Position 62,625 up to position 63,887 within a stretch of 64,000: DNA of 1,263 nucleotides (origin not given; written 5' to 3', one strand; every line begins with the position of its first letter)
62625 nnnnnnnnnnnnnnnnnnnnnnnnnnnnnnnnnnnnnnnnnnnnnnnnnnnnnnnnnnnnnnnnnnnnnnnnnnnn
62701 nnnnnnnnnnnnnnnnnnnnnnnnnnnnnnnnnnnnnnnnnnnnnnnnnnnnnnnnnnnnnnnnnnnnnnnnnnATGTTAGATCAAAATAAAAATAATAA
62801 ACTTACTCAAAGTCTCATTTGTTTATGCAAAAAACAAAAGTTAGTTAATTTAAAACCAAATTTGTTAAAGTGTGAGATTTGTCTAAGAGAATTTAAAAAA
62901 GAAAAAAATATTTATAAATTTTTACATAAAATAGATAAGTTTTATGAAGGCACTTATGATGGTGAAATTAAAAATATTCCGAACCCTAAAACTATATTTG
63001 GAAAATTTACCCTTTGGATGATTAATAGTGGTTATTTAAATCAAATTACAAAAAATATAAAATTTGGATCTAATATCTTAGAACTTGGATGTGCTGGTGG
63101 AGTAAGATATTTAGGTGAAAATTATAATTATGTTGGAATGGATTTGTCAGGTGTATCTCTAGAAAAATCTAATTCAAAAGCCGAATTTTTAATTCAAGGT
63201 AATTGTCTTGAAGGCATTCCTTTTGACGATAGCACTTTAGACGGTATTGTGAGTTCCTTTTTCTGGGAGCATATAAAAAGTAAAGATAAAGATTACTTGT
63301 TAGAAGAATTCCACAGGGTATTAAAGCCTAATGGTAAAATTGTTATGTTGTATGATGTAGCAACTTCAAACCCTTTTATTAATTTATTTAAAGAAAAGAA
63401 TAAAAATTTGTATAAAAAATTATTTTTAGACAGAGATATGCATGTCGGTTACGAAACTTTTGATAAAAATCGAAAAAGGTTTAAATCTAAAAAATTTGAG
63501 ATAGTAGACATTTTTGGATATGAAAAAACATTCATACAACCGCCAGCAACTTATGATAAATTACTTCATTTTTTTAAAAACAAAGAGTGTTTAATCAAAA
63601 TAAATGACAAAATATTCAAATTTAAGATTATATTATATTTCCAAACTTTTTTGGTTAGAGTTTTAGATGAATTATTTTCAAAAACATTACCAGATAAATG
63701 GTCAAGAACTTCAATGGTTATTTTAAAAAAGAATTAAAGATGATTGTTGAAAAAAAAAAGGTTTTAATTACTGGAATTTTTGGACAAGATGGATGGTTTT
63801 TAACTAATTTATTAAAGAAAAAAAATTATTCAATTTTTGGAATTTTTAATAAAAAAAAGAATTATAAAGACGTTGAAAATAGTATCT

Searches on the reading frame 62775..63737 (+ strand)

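Call 33: search_protein_families(library=pfam, proteins=[window:62775-63737:+], max_evalue=0.000001)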
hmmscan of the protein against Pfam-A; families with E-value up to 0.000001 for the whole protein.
window:62775-63737:+ (320 aa): 5 families
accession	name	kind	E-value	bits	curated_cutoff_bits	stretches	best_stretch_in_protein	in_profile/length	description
PF08241.18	Methyltransf_11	-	9.8e-13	49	21.2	1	102-191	1-95/95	Methyltransferase domain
PF13649.12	Methyltransf_25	-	2.6e-11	44.5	27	1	101-187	1-97/97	Methyltransferase domain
PF13847.12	Methyltransf_31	-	2e-08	34.5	27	1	98-212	4-129/145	Methyltransferase domain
PF08242.18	Methyltransf_12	-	2.1e-08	35.2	30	1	102-189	1-98/98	Methyltransferase domain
PF13489.12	Methyltransf_23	-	2.4e-08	34.3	27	1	94-194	19-119/164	Methyltransferase domain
